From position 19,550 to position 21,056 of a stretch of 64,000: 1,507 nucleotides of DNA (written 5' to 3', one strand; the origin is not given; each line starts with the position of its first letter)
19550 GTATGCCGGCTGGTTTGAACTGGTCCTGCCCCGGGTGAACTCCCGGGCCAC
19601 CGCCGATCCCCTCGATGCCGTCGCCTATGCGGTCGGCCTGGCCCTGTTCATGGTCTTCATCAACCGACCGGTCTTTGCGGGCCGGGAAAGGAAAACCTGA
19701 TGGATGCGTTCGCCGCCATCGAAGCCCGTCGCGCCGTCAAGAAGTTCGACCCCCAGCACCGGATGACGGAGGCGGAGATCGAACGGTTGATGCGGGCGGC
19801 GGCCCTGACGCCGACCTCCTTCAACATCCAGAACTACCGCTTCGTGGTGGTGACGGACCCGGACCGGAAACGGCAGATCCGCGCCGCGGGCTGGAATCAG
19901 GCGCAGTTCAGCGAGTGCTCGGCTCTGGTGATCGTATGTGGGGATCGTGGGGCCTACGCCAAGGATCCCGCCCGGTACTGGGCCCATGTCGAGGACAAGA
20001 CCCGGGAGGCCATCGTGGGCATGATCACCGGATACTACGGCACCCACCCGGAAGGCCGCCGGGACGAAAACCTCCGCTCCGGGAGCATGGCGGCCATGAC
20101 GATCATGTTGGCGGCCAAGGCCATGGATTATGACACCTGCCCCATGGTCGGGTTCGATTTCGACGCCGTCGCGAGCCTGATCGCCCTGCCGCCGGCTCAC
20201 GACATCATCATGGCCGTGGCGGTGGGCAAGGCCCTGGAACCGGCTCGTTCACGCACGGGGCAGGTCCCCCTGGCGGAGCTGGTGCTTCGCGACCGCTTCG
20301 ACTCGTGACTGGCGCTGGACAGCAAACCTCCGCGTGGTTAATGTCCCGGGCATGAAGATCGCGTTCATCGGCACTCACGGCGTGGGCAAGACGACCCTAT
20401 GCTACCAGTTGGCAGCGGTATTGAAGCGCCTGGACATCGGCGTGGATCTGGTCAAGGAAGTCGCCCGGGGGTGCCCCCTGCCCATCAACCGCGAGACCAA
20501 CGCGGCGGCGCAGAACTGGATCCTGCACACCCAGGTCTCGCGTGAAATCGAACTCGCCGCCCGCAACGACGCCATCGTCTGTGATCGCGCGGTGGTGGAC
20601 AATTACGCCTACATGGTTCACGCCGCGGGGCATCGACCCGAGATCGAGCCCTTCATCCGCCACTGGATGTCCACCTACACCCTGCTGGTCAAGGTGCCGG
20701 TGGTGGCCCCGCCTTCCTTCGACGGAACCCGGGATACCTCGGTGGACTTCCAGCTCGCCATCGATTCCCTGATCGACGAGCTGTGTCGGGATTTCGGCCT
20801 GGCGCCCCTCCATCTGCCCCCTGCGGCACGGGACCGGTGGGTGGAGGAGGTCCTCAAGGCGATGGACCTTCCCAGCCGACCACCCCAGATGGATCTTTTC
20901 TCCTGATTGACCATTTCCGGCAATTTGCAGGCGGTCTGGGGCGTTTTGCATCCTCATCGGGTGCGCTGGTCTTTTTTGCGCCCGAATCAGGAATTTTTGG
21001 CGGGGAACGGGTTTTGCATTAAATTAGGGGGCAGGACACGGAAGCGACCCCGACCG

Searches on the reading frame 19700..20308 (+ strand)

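Call 29: search_protein_families(library=pfam, proteins=[window:19700-20308:+], max_evalue=0.001)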
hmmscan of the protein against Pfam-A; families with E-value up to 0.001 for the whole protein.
window:19700-20308:+ (202 aa): 2 families
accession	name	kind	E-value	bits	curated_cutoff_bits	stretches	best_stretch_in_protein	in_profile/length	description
PF00881.29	Nitroreductase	-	1e-27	97.8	23.5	1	7-177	1-167/167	Nitroreductase family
PF14512.11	TM1586_NiRdase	-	2.9e-05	24.2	27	0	13-53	145-186/215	Putative TM nitroreductase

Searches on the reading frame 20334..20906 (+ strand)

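Call 29: search_protein_families(library=pfam, proteins=[window:20334-20906:+], max_evalue=0.001)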
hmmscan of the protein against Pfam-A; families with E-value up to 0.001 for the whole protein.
window:20334-20906:+ (190 aa): 2 families
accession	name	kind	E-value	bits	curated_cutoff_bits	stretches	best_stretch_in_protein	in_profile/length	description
PF13521.12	AAA_28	-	2.3e-15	57.7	27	1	8-162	1-157/164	AAA domain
PF13238.12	AAA_18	-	0.00024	22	29.4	1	9-55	1-43/128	AAA domain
